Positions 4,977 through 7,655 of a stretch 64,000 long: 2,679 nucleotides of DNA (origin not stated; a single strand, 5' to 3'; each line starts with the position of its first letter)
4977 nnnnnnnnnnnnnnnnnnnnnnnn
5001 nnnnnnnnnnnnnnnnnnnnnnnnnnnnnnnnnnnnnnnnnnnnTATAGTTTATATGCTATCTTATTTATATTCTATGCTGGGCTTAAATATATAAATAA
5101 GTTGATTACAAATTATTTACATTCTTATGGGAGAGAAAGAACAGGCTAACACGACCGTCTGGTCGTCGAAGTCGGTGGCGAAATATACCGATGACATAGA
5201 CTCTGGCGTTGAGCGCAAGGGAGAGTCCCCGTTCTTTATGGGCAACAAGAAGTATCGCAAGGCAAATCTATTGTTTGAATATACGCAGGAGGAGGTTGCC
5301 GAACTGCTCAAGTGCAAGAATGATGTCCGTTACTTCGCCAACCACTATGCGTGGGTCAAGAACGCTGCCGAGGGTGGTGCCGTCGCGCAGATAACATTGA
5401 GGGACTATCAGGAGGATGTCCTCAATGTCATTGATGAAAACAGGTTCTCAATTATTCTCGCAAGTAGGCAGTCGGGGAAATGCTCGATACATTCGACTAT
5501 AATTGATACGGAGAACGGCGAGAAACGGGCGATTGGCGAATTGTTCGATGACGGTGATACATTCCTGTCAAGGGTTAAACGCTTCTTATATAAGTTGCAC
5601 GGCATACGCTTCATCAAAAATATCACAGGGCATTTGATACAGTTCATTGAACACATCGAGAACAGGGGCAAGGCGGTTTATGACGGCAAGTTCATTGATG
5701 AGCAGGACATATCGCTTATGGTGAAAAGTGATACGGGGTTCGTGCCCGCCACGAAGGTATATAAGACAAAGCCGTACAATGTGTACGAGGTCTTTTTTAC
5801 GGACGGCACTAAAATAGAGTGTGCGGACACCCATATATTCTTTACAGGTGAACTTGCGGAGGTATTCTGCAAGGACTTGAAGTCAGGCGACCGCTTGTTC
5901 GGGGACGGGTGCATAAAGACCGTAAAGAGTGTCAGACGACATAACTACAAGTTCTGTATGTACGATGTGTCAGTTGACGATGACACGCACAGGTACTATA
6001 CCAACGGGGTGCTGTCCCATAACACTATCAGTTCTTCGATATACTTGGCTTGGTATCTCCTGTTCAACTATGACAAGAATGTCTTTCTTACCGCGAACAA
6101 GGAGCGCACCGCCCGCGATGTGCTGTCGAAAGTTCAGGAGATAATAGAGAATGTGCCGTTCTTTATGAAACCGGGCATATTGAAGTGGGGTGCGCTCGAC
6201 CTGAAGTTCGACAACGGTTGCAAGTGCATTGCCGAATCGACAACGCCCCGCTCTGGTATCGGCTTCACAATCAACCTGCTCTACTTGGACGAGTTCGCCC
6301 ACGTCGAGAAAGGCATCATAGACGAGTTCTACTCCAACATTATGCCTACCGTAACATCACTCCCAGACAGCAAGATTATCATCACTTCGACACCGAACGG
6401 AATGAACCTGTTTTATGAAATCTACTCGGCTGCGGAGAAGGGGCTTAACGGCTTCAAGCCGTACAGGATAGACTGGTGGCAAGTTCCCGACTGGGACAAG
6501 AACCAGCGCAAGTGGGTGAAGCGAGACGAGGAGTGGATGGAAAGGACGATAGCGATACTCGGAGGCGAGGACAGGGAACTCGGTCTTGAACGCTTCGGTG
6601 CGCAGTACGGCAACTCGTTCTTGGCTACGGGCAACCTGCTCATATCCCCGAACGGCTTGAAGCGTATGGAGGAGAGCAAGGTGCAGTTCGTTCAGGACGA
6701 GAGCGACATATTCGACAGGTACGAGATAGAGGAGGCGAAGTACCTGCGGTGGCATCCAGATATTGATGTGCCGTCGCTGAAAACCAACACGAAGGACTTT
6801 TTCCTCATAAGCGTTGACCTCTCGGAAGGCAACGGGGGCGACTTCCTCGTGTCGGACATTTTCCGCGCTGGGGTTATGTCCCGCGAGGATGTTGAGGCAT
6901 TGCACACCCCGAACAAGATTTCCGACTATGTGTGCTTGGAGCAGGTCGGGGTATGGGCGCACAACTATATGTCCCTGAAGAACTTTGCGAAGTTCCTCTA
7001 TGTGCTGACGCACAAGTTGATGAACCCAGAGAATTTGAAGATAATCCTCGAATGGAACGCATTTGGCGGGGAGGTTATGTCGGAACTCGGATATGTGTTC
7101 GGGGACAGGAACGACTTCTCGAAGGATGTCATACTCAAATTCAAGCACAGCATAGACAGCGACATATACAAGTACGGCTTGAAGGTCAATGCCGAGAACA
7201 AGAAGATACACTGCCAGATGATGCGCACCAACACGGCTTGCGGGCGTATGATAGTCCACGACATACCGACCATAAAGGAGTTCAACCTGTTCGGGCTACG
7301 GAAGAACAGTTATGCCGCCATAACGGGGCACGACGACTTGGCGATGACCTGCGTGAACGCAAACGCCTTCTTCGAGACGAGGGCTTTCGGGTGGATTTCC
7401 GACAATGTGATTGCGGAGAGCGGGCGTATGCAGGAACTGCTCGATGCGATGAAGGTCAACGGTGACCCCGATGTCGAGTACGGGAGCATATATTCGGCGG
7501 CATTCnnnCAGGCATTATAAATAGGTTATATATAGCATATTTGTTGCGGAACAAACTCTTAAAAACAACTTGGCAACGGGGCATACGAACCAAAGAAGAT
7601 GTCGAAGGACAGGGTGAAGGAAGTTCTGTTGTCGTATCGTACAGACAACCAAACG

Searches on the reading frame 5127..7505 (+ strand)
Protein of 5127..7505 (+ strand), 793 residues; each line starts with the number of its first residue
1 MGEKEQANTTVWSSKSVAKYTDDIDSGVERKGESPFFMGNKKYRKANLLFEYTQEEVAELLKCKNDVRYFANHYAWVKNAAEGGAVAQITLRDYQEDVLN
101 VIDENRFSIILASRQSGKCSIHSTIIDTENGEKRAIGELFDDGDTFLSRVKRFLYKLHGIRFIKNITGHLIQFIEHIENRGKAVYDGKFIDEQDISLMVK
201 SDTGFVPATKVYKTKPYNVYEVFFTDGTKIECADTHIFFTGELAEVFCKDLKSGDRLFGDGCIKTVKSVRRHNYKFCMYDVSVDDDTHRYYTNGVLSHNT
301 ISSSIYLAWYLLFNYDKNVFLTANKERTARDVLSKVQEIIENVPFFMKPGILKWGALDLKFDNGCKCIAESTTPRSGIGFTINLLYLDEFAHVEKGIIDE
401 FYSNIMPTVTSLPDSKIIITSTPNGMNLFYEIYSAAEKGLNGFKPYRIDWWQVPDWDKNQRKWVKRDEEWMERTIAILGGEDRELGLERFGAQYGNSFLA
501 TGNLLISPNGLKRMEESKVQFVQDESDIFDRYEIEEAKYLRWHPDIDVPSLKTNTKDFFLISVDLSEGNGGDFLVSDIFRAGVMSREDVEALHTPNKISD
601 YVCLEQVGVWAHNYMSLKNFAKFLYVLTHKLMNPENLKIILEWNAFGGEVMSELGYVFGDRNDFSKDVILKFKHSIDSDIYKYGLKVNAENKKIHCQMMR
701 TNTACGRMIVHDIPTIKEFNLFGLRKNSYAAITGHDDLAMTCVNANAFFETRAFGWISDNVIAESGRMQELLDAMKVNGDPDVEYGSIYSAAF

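Call 18: search_protein_families(library=pfam, proteins=[window:5127-7505:+], max_evalue=0.01)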
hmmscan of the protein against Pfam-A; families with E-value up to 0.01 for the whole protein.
window:5127-7505:+ (793 aa): 2 families
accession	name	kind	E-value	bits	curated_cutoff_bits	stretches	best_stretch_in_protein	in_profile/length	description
PF03237.21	Terminase_6N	-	1.7e-11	44.7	22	1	304-437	15-150/215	Terminase large subunit, T4likevirus-type, N-terminal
PF14890.11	Intein_splicing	-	2.2e-08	34.5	35.8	1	187-257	23-92/155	Intein splicing domain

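Call 62: search_dna_similar(query=window:5127-7505:+, collection=phages, mode=protein, max_rows=15)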
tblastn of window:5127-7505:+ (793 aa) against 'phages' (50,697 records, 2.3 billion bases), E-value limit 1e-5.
Records with a match: 2586; places in all: 2640; records where one place covers at least 80% of the query: 77.
Best place of each record, by identity: <60% 2586.
By first word of the organism name: Escherichia 666; Synechococcus 378; Klebsiella 331; Salmonella 202; Vibrio 135; Shigella 89; Aeromonas 80; Acinetobacter 71; Cyanophage 61; Enterobacter 59; and 62 more.
By host as written in the record: - 467; Escherichia coli 277; Klebsiella pneumoniae 114; Synechococcus 107; Synechococcus sp. 38; Escherichia coli O157:H7 38; Salmonella enterica 29; Synechococcus sp. WH7803 28; and 574 more.
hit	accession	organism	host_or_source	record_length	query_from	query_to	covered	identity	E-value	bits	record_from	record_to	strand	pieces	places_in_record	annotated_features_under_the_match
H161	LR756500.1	uncultured phage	metagenomic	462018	10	789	93%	36.1%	4e-134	604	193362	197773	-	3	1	record has no annotation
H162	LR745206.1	uncultured phage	metagenomic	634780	1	754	93%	32.3%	4e-38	384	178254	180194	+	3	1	record has no annotation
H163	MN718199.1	Vibrio phage vB_VchM_Kuja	Vibrio cholerae O1 El Tor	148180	37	743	89%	28.5%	4e-68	252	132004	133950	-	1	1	terminase large subunit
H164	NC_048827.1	Vibrio phage vB_VchM_Kuja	Vibrio cholerae O1 El Tor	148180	37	743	89%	28.5%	4e-68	252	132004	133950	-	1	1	terminase large subunit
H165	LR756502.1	uncultured phage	metagenomic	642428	3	760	72%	34.9%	2e-36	356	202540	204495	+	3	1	record has no annotation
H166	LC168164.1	Tenacibaculum phage pT24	Tenacibaculum sp.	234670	11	744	76%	32.4%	2e-57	293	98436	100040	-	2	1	terminase large subunit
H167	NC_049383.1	Tenacibaculum phage pT24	Tenacibaculum sp.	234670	11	744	76%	32.4%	2e-57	293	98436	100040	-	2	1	terminase large subunit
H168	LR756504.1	uncultured phage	metagenomic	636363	5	793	75%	32.6%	2e-35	356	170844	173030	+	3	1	record has no annotation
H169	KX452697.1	Serratia phage KNP4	Serratia sp.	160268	37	774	93%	26.3%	2e-61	231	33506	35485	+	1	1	record has no annotation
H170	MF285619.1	Serratia phage 2050H1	Serratia marcescens wk2050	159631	37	774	93%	26.3%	8e-61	229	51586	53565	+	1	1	terminase subunit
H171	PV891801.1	Klebsiella phage vB_KpnM-Bestiario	Klebsiella pneumoniae ARLG-4653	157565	13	768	95%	25.7%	1e-58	223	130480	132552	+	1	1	terminase large subunit | homing endonuclease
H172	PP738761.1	Klebsiella phage vB_KpnM_Trex_ER12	Klebsiella pneumoniae MH258 (clinical ...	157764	13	768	95%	25.7%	1e-58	223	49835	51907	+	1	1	terminase large subunit | homing endonuclease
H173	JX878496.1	Serratia phage phiMAM1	Serratia sp.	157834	37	774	93%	26.2%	3e-60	228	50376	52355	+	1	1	terminase subunit for DNA packaging, nuclease and ATPase large subunit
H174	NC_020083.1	Serratia phage phiMAM1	Serratia sp.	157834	37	774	93%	26.2%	3e-60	228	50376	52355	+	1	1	terminase large subunit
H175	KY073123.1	Serratia phage vB_Sru_IME250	Serratia rubidaea 1122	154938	37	768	92%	26.3%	3e-58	222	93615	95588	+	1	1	terminase DNA packaging enzyme large subunit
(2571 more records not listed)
